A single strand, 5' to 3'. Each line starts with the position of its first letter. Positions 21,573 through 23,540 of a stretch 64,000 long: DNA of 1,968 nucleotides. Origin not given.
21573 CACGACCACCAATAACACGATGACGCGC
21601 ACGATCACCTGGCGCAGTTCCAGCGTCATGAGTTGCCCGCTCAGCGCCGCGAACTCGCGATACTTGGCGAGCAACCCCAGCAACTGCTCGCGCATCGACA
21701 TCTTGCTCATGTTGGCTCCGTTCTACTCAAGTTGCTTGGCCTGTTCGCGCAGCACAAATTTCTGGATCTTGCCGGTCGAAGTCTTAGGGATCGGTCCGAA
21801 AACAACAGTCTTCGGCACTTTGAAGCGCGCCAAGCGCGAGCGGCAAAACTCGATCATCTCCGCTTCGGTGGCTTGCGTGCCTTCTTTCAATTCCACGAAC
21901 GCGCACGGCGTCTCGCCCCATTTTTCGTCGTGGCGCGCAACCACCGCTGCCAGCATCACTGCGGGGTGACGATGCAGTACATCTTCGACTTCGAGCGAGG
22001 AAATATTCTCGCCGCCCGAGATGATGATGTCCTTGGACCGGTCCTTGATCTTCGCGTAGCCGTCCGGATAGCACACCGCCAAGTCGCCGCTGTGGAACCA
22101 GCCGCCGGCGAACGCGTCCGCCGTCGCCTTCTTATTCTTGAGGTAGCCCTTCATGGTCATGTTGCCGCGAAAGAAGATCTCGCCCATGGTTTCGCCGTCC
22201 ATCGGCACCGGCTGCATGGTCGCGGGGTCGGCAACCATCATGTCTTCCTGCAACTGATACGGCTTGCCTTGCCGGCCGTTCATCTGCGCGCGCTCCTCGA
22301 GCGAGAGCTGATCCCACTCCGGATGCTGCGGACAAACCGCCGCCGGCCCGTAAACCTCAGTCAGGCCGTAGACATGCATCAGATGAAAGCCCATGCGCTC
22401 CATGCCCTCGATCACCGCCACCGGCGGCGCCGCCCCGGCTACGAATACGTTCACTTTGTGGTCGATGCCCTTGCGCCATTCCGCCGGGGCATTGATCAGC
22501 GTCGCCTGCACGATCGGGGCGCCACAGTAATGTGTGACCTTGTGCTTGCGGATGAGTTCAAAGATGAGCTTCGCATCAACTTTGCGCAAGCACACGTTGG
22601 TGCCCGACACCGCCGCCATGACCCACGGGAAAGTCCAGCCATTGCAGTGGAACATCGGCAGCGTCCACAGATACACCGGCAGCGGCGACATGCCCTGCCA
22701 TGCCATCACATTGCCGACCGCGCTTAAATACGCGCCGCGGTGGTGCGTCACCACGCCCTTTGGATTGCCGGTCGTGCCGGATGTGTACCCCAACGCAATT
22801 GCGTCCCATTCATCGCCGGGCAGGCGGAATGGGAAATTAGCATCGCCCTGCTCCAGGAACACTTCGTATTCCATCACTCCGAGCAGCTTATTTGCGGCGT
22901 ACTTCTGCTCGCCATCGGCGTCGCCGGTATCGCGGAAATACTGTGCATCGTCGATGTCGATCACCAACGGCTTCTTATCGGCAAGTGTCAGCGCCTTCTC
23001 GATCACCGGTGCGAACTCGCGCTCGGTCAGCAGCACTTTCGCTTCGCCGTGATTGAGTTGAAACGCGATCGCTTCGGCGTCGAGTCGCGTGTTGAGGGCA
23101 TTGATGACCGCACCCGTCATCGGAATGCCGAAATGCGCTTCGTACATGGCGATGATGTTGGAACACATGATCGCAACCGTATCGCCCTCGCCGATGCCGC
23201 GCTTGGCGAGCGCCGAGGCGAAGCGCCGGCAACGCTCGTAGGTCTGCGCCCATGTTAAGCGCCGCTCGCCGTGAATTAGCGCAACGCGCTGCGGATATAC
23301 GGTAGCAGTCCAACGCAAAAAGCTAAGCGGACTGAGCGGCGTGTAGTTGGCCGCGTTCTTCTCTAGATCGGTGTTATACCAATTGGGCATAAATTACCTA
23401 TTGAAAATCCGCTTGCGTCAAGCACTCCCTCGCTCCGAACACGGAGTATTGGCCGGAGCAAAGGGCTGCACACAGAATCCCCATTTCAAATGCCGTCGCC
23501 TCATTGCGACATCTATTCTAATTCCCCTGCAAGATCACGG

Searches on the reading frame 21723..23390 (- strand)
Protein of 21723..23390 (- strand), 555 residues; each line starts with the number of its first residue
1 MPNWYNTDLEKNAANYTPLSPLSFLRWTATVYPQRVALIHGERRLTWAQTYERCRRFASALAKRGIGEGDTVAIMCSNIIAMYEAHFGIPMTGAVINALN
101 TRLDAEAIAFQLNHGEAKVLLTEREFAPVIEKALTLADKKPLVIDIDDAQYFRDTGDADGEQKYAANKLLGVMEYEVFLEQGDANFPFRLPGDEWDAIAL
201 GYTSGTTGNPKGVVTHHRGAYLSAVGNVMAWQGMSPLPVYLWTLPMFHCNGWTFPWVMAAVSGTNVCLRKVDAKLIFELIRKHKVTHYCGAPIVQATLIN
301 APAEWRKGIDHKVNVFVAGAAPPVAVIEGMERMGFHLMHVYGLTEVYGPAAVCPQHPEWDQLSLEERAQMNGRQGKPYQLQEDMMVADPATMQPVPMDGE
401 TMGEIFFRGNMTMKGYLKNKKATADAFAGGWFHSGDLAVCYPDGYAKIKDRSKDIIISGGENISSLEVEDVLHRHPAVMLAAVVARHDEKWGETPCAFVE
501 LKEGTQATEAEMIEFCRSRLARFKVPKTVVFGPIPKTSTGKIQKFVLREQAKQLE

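Call 50: search_protein_families(library=pfam, proteins=[window:21723-23390:-], max_evalue=0.00001)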
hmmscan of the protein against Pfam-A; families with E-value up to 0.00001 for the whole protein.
window:21723-23390:- (555 aa): 2 families
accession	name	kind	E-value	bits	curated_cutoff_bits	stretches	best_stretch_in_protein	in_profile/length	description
PF00501.34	AMP-binding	-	5.9e-80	269.4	29.9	1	26-417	2-384/384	AMP-binding enzyme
PF13193.12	AMP-binding_C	-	2.7e-20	73.5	24.5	1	467-541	1-76/76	AMP-binding enzyme C-terminal domain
